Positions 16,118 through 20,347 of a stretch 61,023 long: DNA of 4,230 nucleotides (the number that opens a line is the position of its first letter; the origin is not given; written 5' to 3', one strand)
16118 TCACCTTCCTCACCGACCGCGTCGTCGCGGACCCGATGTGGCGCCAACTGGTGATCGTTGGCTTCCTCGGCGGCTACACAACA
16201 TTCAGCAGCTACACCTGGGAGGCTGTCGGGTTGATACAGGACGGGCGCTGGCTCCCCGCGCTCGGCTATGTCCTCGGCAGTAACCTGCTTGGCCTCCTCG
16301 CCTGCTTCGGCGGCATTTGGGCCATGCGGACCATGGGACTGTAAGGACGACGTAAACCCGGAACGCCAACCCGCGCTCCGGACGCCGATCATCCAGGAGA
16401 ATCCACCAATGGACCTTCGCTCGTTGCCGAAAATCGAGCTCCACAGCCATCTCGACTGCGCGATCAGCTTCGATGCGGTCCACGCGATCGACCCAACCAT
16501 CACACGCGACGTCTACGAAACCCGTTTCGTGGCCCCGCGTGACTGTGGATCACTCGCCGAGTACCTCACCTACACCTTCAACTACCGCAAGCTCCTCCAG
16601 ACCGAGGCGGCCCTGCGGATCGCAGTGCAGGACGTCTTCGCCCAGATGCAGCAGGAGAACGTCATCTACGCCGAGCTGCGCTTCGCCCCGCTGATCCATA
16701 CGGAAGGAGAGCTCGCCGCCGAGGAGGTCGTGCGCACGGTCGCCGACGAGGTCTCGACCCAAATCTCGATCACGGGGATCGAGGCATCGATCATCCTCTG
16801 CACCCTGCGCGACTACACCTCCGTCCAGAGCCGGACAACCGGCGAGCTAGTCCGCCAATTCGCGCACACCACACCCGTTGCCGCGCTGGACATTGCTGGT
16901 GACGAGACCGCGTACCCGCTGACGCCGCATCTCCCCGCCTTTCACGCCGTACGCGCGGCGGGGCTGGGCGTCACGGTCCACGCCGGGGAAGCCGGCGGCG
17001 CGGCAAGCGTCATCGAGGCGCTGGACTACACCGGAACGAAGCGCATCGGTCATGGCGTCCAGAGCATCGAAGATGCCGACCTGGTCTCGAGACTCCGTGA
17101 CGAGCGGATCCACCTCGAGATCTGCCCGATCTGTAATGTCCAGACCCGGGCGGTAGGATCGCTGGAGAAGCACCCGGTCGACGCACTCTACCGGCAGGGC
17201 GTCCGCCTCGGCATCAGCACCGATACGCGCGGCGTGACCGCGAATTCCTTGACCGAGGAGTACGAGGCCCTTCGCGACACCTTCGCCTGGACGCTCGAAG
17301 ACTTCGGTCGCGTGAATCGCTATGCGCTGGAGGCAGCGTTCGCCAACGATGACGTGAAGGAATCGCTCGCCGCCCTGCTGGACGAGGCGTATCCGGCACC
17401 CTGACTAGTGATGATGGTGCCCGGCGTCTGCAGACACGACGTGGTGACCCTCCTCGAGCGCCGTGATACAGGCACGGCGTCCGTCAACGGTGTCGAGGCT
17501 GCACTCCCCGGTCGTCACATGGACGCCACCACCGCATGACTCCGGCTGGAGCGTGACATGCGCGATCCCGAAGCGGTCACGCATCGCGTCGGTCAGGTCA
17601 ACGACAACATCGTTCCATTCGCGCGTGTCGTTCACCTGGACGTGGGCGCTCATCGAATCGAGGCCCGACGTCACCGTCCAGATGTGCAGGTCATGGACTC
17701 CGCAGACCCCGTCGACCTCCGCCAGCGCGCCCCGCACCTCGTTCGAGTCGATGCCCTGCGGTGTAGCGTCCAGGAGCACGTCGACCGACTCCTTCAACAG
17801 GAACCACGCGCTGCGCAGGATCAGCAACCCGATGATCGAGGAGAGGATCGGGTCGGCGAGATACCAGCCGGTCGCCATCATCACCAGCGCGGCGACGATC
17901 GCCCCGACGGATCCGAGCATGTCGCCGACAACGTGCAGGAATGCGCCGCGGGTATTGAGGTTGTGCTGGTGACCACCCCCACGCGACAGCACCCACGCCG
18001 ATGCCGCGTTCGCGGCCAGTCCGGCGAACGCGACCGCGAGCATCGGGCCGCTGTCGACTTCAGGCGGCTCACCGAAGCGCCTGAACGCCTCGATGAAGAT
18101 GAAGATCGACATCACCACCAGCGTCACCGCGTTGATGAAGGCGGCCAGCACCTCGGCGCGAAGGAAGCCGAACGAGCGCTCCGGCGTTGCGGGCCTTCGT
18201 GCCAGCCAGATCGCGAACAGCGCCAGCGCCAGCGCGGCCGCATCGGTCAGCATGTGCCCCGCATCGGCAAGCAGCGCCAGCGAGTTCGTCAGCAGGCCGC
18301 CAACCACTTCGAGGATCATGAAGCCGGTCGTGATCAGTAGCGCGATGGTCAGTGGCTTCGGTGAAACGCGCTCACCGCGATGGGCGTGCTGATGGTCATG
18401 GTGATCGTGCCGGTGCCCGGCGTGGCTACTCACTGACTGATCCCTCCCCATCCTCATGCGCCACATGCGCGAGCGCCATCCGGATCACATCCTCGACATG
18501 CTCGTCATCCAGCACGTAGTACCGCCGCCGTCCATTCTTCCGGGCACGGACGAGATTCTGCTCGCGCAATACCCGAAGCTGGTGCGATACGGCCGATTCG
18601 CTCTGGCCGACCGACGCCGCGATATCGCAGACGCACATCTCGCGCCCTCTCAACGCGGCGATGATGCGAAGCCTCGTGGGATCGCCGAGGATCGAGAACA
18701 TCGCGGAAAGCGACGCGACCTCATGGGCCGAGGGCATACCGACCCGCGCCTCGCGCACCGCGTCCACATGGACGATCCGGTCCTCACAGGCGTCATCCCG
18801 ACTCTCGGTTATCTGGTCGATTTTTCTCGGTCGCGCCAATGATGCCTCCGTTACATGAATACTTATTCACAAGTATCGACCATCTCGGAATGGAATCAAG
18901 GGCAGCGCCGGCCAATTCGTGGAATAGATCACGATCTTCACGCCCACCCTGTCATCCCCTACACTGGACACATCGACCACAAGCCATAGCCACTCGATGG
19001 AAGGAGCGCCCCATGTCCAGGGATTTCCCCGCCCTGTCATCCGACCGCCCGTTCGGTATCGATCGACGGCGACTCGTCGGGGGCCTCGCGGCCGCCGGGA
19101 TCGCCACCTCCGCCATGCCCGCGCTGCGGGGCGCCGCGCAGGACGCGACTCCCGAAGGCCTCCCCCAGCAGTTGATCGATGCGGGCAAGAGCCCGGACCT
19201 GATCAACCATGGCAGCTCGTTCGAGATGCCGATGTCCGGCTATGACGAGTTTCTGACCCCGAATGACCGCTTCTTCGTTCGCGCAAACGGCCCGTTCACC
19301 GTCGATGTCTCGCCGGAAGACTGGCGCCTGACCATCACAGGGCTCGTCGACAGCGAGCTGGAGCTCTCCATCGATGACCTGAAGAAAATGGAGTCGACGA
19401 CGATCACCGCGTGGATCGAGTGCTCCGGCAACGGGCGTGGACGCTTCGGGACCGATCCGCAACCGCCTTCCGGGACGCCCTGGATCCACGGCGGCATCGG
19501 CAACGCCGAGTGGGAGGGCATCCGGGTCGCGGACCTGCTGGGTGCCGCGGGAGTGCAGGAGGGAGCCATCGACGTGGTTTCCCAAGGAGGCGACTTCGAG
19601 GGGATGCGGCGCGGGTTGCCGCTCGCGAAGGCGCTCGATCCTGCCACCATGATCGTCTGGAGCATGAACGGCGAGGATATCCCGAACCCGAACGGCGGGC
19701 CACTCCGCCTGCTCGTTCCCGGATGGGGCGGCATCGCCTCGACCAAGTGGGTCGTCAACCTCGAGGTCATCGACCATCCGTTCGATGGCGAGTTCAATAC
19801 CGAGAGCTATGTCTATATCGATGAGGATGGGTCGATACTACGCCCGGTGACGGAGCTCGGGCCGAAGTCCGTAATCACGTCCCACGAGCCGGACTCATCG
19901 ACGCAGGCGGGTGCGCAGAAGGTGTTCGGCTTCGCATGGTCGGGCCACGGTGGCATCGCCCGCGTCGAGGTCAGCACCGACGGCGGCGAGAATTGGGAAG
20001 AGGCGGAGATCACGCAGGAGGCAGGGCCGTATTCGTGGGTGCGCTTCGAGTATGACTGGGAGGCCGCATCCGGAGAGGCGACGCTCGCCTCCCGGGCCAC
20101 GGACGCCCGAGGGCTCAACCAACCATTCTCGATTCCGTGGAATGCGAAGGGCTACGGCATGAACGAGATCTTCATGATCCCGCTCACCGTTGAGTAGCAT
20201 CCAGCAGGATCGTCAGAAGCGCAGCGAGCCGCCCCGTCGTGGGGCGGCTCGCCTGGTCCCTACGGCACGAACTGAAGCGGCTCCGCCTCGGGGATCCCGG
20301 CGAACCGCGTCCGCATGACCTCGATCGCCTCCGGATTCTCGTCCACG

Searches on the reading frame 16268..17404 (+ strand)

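Call 74: search_protein_families(library=pfam, proteins=[window:16268-17404:+], max_evalue=0.00001)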
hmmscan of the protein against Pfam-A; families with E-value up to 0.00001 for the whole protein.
window:16268-17404:+ (378 aa): 1 family
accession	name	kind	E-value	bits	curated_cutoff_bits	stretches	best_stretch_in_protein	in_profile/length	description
PF00962.28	A_deaminase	-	1.8e-71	241.4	27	1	54-373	1-329/330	Adenosine deaminase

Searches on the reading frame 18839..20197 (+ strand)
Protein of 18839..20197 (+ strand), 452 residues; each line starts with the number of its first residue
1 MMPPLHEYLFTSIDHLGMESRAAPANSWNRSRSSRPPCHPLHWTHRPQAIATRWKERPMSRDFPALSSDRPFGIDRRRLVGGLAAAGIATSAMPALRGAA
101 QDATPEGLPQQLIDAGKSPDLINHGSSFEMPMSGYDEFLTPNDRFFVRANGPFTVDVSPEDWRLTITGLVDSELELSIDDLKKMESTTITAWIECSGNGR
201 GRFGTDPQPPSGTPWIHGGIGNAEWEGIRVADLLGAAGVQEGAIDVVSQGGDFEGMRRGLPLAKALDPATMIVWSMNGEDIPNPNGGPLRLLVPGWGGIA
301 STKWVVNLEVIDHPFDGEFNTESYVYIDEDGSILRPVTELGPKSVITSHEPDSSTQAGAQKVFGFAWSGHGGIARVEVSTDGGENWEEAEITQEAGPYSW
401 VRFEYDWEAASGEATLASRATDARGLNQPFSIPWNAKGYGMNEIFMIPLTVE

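Call 74: search_protein_families(library=pfam, proteins=[window:18839-20197:+], max_evalue=0.00001)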
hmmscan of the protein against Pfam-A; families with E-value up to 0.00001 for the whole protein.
window:18839-20197:+ (452 aa): 2 families
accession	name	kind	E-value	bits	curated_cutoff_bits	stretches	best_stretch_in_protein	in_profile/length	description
PF00174.25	Oxidored_molyb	-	1.8e-48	164.8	24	1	156-317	6-167/169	Oxidoreductase molybdopterin binding domain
PF03404.22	Mo-co_dimer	-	1.8e-16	60.8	22.7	1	337-449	4-135/138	Mo-co oxidoreductase dimerisation domain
